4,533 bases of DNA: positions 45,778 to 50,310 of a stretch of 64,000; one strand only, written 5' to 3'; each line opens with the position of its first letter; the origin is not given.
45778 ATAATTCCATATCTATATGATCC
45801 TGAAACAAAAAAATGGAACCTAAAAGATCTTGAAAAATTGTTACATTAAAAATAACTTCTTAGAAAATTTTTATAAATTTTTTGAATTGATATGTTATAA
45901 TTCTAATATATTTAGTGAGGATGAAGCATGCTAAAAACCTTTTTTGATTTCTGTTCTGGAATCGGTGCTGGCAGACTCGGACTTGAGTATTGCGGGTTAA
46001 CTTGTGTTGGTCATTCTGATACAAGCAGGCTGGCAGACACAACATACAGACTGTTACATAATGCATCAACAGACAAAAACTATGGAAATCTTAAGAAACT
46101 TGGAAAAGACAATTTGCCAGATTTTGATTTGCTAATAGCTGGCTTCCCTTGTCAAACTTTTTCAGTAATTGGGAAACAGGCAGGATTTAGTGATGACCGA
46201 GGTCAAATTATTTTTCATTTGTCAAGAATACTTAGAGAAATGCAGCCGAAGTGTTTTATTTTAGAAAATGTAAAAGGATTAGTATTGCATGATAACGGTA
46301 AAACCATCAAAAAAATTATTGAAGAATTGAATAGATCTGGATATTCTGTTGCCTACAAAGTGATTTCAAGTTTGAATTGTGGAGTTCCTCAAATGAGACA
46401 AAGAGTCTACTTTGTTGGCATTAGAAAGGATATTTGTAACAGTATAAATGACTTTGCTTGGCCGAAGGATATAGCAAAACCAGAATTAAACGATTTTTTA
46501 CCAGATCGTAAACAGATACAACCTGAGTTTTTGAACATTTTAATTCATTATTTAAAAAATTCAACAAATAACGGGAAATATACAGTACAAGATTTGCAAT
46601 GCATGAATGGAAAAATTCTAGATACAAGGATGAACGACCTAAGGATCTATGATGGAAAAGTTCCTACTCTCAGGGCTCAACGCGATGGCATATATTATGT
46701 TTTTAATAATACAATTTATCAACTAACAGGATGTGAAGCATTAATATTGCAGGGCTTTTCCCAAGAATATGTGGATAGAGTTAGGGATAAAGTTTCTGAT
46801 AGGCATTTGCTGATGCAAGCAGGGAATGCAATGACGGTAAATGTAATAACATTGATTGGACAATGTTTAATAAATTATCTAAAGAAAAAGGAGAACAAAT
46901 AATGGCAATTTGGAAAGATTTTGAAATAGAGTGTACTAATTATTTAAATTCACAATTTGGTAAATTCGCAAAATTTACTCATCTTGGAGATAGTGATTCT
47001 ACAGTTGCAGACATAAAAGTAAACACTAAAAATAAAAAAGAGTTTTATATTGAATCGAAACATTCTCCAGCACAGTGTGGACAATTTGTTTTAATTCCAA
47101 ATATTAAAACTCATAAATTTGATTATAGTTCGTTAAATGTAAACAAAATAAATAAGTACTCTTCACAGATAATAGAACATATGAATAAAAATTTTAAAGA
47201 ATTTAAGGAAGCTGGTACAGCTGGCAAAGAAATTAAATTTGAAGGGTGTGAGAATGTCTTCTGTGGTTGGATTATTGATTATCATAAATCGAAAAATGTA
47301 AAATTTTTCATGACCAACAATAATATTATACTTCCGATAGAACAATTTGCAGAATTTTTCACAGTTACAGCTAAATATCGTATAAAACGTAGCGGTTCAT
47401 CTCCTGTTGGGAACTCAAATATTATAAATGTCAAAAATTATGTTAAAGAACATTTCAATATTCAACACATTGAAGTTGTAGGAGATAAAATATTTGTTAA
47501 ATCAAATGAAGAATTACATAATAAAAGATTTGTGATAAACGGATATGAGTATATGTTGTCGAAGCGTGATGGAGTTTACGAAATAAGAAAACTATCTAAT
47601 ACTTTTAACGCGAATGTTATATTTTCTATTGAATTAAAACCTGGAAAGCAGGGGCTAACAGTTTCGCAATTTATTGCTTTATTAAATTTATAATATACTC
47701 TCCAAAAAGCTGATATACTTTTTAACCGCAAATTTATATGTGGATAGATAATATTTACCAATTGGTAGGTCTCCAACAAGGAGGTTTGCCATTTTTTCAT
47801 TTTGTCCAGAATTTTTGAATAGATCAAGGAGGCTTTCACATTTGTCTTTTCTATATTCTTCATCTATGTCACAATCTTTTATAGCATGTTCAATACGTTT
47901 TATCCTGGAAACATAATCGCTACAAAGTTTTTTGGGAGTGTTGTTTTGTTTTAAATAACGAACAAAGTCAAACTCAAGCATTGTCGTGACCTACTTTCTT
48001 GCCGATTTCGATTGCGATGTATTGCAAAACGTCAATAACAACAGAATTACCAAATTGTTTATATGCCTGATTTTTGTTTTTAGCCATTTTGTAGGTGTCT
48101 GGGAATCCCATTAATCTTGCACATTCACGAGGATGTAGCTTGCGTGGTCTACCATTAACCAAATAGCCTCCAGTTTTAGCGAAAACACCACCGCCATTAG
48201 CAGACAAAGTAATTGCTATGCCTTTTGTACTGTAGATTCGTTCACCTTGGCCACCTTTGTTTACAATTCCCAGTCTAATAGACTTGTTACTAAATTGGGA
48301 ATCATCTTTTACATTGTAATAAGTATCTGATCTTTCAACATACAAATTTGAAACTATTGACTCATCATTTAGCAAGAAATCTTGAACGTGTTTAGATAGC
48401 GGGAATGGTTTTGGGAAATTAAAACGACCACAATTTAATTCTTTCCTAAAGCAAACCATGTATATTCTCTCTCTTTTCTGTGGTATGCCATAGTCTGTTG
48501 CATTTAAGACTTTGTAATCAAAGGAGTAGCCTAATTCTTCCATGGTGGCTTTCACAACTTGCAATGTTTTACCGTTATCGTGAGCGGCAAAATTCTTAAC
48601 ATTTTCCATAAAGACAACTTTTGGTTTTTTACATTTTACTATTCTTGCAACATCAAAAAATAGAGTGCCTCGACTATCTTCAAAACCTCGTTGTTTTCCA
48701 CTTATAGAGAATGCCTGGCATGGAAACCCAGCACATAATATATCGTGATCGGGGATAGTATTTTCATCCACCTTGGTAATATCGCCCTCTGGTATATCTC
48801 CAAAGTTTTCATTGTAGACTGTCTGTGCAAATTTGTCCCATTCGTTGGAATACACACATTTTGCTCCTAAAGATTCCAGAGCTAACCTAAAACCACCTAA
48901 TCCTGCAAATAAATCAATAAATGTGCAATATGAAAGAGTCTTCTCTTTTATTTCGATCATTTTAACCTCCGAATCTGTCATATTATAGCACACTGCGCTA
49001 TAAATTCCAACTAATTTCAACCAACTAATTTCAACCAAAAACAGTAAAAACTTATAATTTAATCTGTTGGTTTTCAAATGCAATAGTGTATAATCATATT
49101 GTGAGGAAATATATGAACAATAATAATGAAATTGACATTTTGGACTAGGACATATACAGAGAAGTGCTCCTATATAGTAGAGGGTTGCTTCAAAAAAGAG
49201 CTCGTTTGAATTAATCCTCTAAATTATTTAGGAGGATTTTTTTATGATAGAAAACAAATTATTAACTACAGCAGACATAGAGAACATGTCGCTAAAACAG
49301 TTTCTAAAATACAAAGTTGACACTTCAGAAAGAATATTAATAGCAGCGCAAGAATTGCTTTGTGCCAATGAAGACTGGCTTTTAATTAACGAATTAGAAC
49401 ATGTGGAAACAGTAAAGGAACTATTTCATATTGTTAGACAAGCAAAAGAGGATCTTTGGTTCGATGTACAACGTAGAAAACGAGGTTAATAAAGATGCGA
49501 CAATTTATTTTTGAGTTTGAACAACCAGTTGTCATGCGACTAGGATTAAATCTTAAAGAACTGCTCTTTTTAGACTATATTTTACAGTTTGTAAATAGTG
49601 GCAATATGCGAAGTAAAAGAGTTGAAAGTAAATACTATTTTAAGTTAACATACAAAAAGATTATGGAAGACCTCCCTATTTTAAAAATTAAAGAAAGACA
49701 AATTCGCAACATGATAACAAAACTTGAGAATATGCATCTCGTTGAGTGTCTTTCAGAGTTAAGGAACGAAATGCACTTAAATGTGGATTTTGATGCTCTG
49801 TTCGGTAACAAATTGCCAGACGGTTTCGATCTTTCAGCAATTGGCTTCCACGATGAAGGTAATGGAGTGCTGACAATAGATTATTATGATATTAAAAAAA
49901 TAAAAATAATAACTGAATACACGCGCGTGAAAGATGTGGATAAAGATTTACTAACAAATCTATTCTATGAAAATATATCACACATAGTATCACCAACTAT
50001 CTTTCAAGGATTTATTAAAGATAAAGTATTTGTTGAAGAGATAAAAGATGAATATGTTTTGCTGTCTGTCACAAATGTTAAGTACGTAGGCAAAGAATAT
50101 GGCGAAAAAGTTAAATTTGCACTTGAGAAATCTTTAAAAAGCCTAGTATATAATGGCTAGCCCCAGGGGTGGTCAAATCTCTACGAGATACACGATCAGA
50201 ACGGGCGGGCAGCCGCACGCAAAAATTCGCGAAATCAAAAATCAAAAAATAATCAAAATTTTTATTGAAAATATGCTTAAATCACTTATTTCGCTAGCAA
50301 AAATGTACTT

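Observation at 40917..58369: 17.4-kb composite island integrated in tRNA-Arg(CCT), bounded by an exact 45-bp direct repeat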

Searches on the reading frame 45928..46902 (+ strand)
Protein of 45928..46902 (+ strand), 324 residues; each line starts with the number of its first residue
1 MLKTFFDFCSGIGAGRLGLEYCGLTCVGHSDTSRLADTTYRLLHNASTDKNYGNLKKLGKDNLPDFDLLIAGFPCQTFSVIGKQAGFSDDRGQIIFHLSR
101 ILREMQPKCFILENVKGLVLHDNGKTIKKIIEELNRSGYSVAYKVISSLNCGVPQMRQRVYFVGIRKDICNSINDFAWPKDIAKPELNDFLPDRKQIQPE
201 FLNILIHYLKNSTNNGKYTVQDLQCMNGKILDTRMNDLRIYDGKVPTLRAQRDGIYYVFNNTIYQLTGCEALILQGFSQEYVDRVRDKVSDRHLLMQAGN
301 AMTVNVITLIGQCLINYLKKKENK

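Call 8: search_protein_families(library=pfam, proteins=[window:45928-46902:+], max_evalue=0.01)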
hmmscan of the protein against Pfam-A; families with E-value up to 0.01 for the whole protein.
window:45928-46902:+ (324 aa): 1 family
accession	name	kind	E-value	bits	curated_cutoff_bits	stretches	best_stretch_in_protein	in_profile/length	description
PF00145.23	DNA_methylase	-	6.3e-65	220.2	22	1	4-313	2-321/324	C-5 cytosine-specific DNA methylase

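Call 10: search_protein_families(library=padloc, proteins=[window:45928-46902:+], max_evalue=0.01)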
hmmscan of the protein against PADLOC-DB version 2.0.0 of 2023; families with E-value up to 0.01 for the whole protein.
window:45928-46902:+ (324 aa): 61 families (the best 25 are shown)
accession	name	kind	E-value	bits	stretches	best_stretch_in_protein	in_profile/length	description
PDLC03272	MTase_II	-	4.6e-92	307.2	1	4-323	76-395/407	Type II methyltransferase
PDLC03734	oMTase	-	1.3e-48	164.1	2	8-171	9-174/444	orphan methyltransferase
PDLC03378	MTase_II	-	7.3e-48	161.6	1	4-323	4-335/344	Type II methyltransferase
PDLC03242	MTase_II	-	4.4e-47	158.9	1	4-182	102-275/409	Type II methyltransferase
PDLC03217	MTase_II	-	6e-47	158.5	2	4-170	386-549/703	Type II methyltransferase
PDLC03361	MTase_II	-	4.4e-42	142.4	1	4-321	88-440/455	Type II methyltransferase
PDLC02653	DrmMII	-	9.8e-40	134.5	1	2-321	4-316/333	DrmMII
PDLC00026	DruM2|DruM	-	1.1e-38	131.6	1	7-322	9-322/336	DNA cytosine methylase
PDLC03286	MTase_II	-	3.9e-38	129.1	1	5-165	3-168/185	Type II methyltransferase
PDLC03269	MTase_II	-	3.4e-37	126.6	1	5-180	6-178/437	Type II methyltransferase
PDLC03716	oMTase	-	3.7e-36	123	1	4-181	40-215/349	orphan methyltransferase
PDLC03330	MTase_II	-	1.3e-35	121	1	6-193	102-294/430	Type II methyltransferase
PDLC03326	MTase_II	-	2.3e-35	120.6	1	51-171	60-181/412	Type II methyltransferase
PDLC00027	DruM2|DruM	-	5e-35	119.5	1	9-182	18-185/361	DNA cytosine methylase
PDLC03234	MTase_II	-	3.5e-34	116.7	1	5-173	7-182/375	Type II methyltransferase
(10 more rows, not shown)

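Call 76: search_protein_families(library=ncbifam, proteins=[window:45928-46902:+], max_evalue=0.001)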
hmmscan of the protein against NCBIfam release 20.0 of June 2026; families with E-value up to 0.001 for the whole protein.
window:45928-46902:+ (324 aa): 2 families
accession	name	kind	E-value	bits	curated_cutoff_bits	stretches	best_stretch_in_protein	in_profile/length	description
TIGR00675.1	dcm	superfamily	5.3e-72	243.2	100.65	1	5-312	1-327/329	DNA (cytosine-5-)-methyltransferase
NF007772.0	PRK10458.1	subfamily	1.8e-26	92.7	710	1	60-178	164-298/472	DNA cytosine methylase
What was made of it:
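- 45928..46902 (+): C5 cytosine DNA methyltransferase M1. Pfam PF00145 6e-65 (call 8); TIGR00675 (call 76)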

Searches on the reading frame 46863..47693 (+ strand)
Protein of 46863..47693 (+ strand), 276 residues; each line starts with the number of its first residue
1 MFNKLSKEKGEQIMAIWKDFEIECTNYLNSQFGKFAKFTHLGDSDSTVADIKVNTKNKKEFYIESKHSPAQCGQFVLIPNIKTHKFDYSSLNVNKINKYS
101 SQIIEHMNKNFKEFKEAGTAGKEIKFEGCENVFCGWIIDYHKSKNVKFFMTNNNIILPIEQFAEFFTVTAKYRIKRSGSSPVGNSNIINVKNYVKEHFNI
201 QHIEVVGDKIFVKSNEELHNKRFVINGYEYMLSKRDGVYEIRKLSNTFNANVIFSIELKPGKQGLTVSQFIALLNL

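Call 8: search_protein_families(library=pfam, proteins=[window:46863-47693:+], max_evalue=0.01)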
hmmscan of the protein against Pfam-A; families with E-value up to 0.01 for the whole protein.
window:46863-47693:+ (276 aa): 1 family
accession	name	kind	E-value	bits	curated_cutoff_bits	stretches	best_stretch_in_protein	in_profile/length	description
PF21664.2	TBPIP_C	-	0.0043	17.5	27.2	0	46-127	26-103/115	TBP-interacting protein, C-terminal domain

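Call 10: search_protein_families(library=padloc, proteins=[window:46863-47693:+], max_evalue=0.01)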
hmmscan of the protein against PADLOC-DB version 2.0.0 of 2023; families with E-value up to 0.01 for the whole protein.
window:46863-47693:+ (276 aa): 1 family
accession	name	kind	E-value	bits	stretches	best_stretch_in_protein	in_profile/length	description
PDLC03486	REase_II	-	1.2e-56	190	1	17-260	3-238/258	Type II restriction enzyme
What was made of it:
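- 46863..47693 (+): Type II restriction endonuclease; overlaps M1 by 40 nt. PADLOC REase_II 1e-56 (call 10)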

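Call 11: search_protein_families(library=phrogs, proteins=[window:46863-47693:+], max_evalue=0.01)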
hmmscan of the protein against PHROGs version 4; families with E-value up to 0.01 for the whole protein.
window:46863-47693:+ (276 aa): 0 families

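Call 76: search_protein_families(library=ncbifam, proteins=[window:46863-47693:+], max_evalue=0.001)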
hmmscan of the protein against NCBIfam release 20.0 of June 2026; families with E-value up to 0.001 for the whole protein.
window:46863-47693:+ (276 aa): 0 families

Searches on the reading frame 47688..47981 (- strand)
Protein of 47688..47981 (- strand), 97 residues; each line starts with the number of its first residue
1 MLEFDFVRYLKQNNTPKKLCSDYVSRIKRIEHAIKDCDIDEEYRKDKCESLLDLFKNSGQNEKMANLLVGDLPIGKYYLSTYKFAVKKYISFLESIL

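Call 8: search_protein_families(library=pfam, proteins=[window:47688-47981:-], max_evalue=0.01)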
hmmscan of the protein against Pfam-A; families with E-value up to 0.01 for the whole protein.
window:47688-47981:- (97 aa): 0 families

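Call 10: search_protein_families(library=padloc, proteins=[window:47688-47981:-], max_evalue=0.01)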
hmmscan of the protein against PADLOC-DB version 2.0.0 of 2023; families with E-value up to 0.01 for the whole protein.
window:47688-47981:- (97 aa): 0 families
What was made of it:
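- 47688..47981 (-): 97-aa ORF downstream of M2, function unknown. no family hit (calls 8, 10)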

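Call 11: search_protein_families(library=phrogs, proteins=[window:47688-47981:-], max_evalue=0.01)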
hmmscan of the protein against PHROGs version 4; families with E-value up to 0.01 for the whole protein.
window:47688-47981:- (97 aa): 1 family
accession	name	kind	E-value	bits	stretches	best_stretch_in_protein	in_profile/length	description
phrog_4027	-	unknown function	0.0048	18.7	1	18-61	62-105/107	-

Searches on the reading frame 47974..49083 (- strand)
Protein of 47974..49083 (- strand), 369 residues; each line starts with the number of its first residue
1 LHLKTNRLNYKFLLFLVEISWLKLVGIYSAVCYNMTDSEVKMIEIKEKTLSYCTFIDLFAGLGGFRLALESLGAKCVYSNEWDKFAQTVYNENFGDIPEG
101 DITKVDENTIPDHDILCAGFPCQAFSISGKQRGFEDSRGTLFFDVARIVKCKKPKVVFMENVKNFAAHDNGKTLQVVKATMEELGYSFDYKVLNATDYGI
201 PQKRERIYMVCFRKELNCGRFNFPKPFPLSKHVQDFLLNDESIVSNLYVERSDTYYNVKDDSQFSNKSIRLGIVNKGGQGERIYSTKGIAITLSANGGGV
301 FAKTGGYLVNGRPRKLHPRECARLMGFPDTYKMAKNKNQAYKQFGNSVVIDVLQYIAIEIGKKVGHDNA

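Call 8: search_protein_families(library=pfam, proteins=[window:47974-49083:-], max_evalue=0.01)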
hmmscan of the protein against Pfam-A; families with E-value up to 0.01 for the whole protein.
window:47974-49083:- (369 aa): 1 family
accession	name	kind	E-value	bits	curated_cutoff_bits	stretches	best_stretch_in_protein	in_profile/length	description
PF00145.23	DNA_methylase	-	7.6e-101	338.2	22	1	54-361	2-323/324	C-5 cytosine-specific DNA methylase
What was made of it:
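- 47974..49083 (-): C5 cytosine DNA methyltransferase M2 (the real start is probably near 48960-48981). Pfam PF00145 8e-101, domain starts at aa 54 (call 8)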

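Call 10: search_protein_families(library=padloc, proteins=[window:47974-49083:-], max_evalue=0.01)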
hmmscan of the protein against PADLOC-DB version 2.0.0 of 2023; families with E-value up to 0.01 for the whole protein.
window:47974-49083:- (369 aa): 63 families (the best 25 are shown)
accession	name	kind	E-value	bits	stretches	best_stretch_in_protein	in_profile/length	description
PDLC03272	MTase_II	-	2.8e-120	400.2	1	35-364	57-390/407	Type II methyltransferase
PDLC03361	MTase_II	-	4e-83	277.7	1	52-364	86-437/455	Type II methyltransferase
PDLC03217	MTase_II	-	2.4e-80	268.9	1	42-357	374-694/703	Type II methyltransferase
PDLC02653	DrmMII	-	9.9e-79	262.7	1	54-366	6-315/333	DrmMII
PDLC03242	MTase_II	-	3.9e-70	234.9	1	44-357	93-392/409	Type II methyltransferase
PDLC03378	MTase_II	-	2.7e-68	228.8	1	54-363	4-329/344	Type II methyltransferase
PDLC03716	oMTase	-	1.2e-59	200.2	1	53-361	39-336/349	orphan methyltransferase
PDLC03234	MTase_II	-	5.6e-55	185.1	2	53-265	5-227/375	Type II methyltransferase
PDLC03326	MTase_II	-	2.2e-52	176.6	2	55-225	7-188/412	Type II methyltransferase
PDLC00034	DruM2|DruM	-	2.9e-52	175.6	2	53-212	8-186/457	DNA cytosine methylase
PDLC00026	DruM2|DruM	-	7.5e-52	174.9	1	54-364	6-318/336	DNA cytosine methylase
PDLC03269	MTase_II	-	1.2e-50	170.9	2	54-238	5-191/437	Type II methyltransferase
PDLC03733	oMTase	-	2.4e-49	166.4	2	54-218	92-294/476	orphan methyltransferase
PDLC03734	oMTase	-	6.3e-48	161.8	2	56-216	7-172/444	orphan methyltransferase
PDLC00033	DruM2|DruM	-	6.7e-47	158.5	2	48-217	17-195/368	DNA cytosine methylase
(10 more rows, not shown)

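Call 76: search_protein_families(library=ncbifam, proteins=[window:47974-49083:-], max_evalue=0.001)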
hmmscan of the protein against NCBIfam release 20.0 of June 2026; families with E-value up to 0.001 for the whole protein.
window:47974-49083:- (369 aa): 2 families
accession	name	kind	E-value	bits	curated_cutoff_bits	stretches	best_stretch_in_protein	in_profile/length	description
TIGR00675.1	dcm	superfamily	3.1e-96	322.9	100.65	1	55-359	1-328/329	DNA (cytosine-5-)-methyltransferase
NF007772.0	PRK10458.1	subfamily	5.4e-58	196.7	710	3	97-218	154-292/472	DNA cytosine methylase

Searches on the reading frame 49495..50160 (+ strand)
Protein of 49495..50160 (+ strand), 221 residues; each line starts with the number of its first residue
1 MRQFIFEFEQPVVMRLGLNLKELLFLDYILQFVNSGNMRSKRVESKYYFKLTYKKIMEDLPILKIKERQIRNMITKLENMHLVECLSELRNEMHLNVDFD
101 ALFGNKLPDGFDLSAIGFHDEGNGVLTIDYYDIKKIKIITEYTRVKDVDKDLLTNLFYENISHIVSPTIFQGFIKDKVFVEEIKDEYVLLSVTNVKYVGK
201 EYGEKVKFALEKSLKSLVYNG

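Call 8: search_protein_families(library=pfam, proteins=[window:49495-50160:+], max_evalue=0.01)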
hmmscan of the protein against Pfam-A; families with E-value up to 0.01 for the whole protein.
window:49495-50160:+ (221 aa): 0 families

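Call 10: search_protein_families(library=padloc, proteins=[window:49495-50160:+], max_evalue=0.01)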
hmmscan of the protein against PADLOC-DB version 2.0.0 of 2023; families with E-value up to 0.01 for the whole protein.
window:49495-50160:+ (221 aa): 0 families

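Call 11: search_protein_families(library=phrogs, proteins=[window:49495-50160:+], max_evalue=0.01)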
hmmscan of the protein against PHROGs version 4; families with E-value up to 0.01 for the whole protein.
window:49495-50160:+ (221 aa): 1 family
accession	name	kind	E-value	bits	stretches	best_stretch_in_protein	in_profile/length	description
phrog_428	-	DNA, RNA and nucleotide metabolism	0.0012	19.1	1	10-84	95-158/455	replication initiation protein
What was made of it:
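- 49244..50160 (+): orf81 and orf221: the conserved core gene upstream of xis-int, probably a replication or regulation module. Weak hit to phrog_428, replication initiator, 1e-3 (call 11).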

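Call 76: search_protein_families(library=ncbifam, proteins=[window:49495-50160:+], max_evalue=0.001)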
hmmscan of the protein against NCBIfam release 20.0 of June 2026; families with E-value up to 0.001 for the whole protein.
window:49495-50160:+ (221 aa): 0 families
